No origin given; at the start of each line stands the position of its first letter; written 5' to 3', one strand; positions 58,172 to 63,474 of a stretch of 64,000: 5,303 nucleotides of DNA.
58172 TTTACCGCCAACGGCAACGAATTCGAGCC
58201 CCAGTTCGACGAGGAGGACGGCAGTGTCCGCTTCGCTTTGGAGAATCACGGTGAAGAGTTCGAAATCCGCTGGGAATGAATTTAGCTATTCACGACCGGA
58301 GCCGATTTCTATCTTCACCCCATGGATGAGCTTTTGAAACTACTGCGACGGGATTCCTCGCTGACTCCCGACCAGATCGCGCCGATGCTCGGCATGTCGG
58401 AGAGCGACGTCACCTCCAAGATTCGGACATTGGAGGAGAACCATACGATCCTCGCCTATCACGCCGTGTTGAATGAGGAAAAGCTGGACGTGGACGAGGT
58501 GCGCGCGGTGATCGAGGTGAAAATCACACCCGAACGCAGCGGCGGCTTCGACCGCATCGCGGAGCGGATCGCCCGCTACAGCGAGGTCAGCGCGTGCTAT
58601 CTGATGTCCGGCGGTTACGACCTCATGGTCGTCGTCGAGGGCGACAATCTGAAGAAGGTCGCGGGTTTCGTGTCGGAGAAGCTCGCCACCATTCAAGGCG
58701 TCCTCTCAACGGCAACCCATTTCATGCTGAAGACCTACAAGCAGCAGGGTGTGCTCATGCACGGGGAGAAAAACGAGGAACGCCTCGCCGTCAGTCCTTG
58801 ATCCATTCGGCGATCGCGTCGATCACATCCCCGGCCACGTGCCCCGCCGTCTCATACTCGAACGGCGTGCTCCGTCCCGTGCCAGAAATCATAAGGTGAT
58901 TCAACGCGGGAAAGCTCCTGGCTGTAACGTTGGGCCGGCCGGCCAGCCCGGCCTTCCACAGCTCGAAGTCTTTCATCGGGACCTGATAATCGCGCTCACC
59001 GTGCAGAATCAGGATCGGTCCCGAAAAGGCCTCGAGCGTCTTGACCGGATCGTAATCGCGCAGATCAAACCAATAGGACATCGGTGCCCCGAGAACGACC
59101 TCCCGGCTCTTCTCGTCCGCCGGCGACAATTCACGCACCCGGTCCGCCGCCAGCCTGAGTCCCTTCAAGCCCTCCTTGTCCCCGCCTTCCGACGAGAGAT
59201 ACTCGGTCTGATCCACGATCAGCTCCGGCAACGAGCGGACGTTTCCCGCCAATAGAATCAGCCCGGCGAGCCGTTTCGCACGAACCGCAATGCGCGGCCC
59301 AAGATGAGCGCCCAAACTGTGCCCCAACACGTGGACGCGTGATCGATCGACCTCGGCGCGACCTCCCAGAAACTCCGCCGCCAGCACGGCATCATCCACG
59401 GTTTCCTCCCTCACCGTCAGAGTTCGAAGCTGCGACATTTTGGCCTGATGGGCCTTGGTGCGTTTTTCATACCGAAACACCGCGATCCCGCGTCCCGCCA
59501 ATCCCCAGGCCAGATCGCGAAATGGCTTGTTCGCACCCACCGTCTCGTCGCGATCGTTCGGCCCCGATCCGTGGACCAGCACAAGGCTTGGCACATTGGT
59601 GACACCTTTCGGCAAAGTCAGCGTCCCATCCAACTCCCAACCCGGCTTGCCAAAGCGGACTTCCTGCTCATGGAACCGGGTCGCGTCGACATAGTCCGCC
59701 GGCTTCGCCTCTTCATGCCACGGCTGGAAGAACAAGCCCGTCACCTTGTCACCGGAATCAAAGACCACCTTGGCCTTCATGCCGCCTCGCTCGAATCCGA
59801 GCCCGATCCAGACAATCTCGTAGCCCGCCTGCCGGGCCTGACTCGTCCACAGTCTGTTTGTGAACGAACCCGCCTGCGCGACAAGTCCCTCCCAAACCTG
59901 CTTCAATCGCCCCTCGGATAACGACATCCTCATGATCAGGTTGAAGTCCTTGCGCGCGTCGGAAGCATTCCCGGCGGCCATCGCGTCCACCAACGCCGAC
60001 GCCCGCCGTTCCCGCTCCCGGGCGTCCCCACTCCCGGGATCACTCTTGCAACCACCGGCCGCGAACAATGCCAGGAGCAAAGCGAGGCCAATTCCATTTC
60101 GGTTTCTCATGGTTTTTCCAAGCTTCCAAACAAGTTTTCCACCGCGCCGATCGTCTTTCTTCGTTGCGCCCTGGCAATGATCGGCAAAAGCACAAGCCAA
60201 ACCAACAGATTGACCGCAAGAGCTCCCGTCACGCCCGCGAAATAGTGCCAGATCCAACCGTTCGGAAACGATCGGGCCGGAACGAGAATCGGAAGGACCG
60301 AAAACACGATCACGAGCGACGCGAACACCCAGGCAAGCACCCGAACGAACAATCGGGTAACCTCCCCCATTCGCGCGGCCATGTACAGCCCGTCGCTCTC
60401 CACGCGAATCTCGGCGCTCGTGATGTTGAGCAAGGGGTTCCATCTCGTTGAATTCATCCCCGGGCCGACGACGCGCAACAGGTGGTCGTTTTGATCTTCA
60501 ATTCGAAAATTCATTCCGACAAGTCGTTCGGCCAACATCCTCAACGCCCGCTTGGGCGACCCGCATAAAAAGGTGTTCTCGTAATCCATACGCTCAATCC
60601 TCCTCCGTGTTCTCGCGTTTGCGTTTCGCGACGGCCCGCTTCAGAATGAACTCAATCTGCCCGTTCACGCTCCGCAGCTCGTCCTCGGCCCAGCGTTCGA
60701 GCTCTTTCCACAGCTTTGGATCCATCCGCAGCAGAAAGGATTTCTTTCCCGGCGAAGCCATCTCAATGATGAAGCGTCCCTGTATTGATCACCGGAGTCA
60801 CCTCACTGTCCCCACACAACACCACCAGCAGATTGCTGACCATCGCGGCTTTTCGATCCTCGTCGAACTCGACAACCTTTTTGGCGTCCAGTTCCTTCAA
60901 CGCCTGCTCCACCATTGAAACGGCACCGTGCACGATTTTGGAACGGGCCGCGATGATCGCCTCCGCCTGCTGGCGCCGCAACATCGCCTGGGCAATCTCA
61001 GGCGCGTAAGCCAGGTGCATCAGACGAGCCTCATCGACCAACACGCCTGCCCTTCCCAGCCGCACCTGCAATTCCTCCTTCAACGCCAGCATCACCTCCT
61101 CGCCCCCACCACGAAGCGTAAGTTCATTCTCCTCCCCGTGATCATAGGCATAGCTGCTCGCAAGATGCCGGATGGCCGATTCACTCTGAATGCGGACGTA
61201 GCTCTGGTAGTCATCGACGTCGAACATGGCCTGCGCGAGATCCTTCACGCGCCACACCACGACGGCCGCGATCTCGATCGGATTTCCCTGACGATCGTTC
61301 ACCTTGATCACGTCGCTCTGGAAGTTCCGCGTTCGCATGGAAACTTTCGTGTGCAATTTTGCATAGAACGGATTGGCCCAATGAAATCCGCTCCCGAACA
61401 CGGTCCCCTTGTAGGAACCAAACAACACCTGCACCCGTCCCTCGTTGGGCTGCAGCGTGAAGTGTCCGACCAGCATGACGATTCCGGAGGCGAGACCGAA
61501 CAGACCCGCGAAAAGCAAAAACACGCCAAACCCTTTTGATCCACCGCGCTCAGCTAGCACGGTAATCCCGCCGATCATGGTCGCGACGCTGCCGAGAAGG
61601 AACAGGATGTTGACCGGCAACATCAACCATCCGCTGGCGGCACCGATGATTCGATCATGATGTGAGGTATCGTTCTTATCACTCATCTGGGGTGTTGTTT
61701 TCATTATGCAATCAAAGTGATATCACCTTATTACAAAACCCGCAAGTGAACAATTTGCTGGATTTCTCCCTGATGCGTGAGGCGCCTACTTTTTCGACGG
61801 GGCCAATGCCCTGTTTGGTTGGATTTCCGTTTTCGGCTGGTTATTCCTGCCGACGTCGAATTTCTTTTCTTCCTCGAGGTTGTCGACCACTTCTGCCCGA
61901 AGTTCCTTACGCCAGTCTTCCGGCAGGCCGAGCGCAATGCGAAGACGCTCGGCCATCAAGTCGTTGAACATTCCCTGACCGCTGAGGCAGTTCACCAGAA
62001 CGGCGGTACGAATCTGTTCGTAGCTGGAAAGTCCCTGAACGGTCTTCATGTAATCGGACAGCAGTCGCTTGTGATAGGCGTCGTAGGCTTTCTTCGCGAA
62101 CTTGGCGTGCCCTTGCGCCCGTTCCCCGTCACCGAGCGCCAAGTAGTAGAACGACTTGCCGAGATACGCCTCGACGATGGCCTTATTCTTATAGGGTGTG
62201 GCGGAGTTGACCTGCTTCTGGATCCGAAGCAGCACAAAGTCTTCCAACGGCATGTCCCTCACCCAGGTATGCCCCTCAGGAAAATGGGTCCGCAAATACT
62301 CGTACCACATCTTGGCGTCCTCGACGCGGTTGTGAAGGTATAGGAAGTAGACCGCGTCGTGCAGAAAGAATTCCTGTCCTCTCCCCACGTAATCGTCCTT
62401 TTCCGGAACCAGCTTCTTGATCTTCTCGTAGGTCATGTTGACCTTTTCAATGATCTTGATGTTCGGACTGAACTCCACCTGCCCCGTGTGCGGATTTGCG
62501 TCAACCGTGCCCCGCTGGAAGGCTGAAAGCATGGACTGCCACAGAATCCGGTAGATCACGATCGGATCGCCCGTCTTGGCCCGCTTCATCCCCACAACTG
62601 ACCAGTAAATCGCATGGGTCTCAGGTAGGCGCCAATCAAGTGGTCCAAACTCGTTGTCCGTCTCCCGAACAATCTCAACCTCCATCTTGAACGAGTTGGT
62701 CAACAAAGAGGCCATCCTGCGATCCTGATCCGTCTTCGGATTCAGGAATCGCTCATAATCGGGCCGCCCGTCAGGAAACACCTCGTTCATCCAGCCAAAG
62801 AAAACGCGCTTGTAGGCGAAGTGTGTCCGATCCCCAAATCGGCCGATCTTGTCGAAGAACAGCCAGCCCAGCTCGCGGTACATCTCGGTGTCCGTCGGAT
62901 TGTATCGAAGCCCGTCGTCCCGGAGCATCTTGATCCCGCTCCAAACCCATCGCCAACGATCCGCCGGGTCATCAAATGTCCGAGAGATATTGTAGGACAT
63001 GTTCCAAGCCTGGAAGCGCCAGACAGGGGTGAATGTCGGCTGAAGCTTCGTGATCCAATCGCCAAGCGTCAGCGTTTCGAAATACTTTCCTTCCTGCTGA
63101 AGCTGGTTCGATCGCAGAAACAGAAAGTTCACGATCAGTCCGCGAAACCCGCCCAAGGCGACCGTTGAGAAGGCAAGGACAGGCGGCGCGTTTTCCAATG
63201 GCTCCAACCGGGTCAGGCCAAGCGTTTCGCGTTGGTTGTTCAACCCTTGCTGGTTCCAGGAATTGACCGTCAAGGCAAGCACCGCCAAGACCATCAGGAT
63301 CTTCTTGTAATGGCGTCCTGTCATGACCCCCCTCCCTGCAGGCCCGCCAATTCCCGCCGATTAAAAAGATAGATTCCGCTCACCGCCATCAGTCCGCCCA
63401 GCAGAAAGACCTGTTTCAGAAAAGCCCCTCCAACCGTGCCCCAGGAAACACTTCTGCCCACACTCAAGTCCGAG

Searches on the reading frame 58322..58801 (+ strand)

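Call 30: search_protein_families(library=pfam, proteins=[window:58322-58801:+], max_evalue=0.01)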
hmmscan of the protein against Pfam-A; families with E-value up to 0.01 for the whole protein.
window:58322-58801:+ (159 aa): 7 families
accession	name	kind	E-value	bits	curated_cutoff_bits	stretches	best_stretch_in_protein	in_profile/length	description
PF01037.27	AsnC_trans_reg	-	2.3e-17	63.1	25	1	64-138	1-73/73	Lrp/AsnC ligand binding domain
PF13412.12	HTH_24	-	0.00026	20.9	21.9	1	4-40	8-44/48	Winged helix-turn-helix DNA-binding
PF17762.8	HTH_ParB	-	0.00039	21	22.6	1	7-81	14-85/102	ParB HTH domain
PF22482.2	AsnC_trans_reg_3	-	0.00048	20.6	24.4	1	77-144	25-91/95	PF0864 C-terminal dimeric alpha+beta barrel domain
PF13404.12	HTH_AsnC-type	-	0.001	19.2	27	1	4-38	8-42/42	AsnC-type helix-turn-helix domain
PF21476.4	PF0610-like_N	-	0.0014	19.3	33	1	4-36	6-37/50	PF0610-like, N-terminal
PF01047.28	MarR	-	0.0067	16.7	24.6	0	4-40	8-44/59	MarR family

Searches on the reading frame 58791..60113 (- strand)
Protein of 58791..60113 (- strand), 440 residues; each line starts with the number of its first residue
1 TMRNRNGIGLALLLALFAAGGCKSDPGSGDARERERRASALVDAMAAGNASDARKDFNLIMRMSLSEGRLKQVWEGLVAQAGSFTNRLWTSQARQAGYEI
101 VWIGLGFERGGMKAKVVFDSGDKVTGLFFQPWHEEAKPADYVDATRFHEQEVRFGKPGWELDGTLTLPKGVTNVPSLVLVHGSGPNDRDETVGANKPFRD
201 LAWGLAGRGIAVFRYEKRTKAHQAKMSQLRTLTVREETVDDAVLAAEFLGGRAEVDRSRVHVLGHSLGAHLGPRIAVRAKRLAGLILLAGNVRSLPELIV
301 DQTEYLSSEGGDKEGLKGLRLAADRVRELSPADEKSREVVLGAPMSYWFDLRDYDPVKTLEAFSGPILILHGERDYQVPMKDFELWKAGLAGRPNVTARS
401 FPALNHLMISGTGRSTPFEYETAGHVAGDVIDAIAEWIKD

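Call 30: search_protein_families(library=pfam, proteins=[window:58791-60113:-], max_evalue=0.01)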
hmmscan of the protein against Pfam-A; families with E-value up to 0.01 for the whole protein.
window:58791-60113:- (440 aa): 6 families
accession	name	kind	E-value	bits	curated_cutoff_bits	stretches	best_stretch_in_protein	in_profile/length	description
PF13026.12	DUF3887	-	1.3e-10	42.2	31.8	1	38-127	1-91/91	Protein of unknown function (DUF3887)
PF12697.13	Abhydrolase_6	-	9.5e-09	36.7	26.3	1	177-408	1-206/217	Alpha/beta hydrolase family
PF12146.15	Hydrolase_4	-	2.7e-07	30.6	27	1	198-294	20-113/239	Serine aminopeptidase, S33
PF00326.27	Peptidase_S9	-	5.5e-07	29.7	22.6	1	351-412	132-193/213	Prolyl oligopeptidase family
PF20434.5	BD-FAE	-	4.4e-06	26.8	26.8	1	170-382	9-207/215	BD-FAE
PF01738.24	DLH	-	0.0002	21.5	21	0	216-291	51-130/217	Dienelactone hydrolase family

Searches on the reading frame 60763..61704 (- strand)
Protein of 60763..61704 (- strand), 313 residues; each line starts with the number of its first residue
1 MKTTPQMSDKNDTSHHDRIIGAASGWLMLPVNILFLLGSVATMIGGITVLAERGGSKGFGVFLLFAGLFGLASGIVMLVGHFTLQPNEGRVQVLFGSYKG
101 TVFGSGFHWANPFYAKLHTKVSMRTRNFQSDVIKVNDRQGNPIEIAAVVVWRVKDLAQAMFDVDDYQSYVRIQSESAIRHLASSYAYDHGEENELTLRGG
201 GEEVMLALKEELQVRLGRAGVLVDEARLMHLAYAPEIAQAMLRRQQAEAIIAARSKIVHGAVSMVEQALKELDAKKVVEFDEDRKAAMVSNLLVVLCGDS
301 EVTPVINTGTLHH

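Call 30: search_protein_families(library=pfam, proteins=[window:60763-61704:-], max_evalue=0.01)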
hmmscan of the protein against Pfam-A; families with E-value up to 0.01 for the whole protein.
window:60763-61704:- (313 aa): 1 family
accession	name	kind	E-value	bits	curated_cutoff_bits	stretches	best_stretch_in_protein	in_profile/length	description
PF01145.31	Band_7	-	1.2e-25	91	23.6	1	88-254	5-168/176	SPFH domain / Band 7 family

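Call 40: search_protein_families(library=ncbifam, proteins=[window:60763-61704:-], max_evalue=0.001)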
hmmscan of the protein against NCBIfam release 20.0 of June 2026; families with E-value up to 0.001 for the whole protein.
window:60763-61704:- (313 aa): 1 family
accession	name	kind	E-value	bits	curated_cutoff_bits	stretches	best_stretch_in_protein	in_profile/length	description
TIGR01933.1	hflK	equivalog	1.1e-05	25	159.4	1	83-186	3-104/261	FtsH protease activity modulator HflK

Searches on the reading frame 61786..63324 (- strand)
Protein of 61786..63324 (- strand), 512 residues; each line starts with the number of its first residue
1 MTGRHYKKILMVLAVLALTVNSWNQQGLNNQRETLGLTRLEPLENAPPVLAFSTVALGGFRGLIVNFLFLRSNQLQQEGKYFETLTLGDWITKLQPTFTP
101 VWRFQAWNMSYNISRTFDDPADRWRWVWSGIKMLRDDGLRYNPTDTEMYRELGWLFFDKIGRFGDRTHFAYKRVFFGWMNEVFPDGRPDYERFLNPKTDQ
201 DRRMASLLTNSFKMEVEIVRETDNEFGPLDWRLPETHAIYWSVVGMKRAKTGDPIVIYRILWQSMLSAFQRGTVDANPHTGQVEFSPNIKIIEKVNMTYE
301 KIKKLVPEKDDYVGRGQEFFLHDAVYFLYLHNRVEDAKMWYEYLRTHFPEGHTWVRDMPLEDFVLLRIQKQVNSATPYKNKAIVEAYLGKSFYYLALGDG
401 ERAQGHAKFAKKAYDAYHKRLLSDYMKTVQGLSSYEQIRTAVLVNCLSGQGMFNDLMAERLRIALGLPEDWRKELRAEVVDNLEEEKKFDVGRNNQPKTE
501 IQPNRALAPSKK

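Call 30: search_protein_families(library=pfam, proteins=[window:61786-63324:-], max_evalue=0.01)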
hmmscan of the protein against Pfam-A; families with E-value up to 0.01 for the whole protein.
window:61786-63324:- (512 aa): 0 families

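Call 40: search_protein_families(library=ncbifam, proteins=[window:61786-63324:-], max_evalue=0.001)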
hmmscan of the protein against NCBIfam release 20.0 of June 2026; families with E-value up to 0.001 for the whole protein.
window:61786-63324:- (512 aa): 0 families

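Call 45: find_encoding_contigs(protein=window:61786-63324:-, flank=10000, max_places=2)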
Protein window:61786-63324:- (512 aa): 7 contigs read that carry it; 2 places shown.
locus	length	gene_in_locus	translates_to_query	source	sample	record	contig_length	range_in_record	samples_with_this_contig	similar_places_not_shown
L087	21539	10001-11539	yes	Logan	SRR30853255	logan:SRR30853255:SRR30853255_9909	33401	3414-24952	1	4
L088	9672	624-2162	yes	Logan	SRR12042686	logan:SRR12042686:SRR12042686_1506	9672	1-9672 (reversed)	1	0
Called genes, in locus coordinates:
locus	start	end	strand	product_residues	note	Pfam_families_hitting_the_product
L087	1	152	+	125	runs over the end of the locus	PF02152:FolB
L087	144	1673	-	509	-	PF22148:Fervidolysin_NPro-like (weak), PF00082:Peptidase_S8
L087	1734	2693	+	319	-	PF13346:ABC2_membrane_5 (weak)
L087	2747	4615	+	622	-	PF01145:Band_7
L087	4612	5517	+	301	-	PF01145:Band_7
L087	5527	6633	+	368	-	PF01145:Band_7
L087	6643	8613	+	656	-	PF00122:E1-E2_ATPase, PF00702:Hydrolase, PF12710:HAD (faint)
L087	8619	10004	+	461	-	PF12679:ABC2_membrane_2 (weak)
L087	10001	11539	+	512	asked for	-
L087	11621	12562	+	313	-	PF01145:Band_7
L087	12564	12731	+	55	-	PF07878:RHH_5 (weak)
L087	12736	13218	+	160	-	-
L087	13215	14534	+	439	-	PF13026:DUF3887, PF00326:Peptidase_S9 (faint), PF20434:BD-FAE (weak), PF12146:Hydrolase_4 (faint), PF12697:Abhydrolase_6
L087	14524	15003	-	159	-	PF01037:AsnC_trans_reg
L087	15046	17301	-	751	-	PF13802:Gal_mutarotas_2, PF01055:Glyco_hydro_31_2nd, PF21365:Glyco_hydro_31_3rd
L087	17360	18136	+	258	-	PF02129:Peptidase_S15 (faint), PF12146:Hydrolase_4, PF20408:Abhydrolase_11 (weak), PF00561:Abhydrolase_1, PF12697:Abhydrolase_6, PF00326:Peptidase_S9 (weak), PF12695:Abhydrolase_5 (faint), PF12146:Hydrolase_4 (weak)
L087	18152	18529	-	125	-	PF06262:Zincin_1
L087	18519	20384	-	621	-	PF00254:FKBP_C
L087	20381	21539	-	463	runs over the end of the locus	-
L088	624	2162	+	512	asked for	-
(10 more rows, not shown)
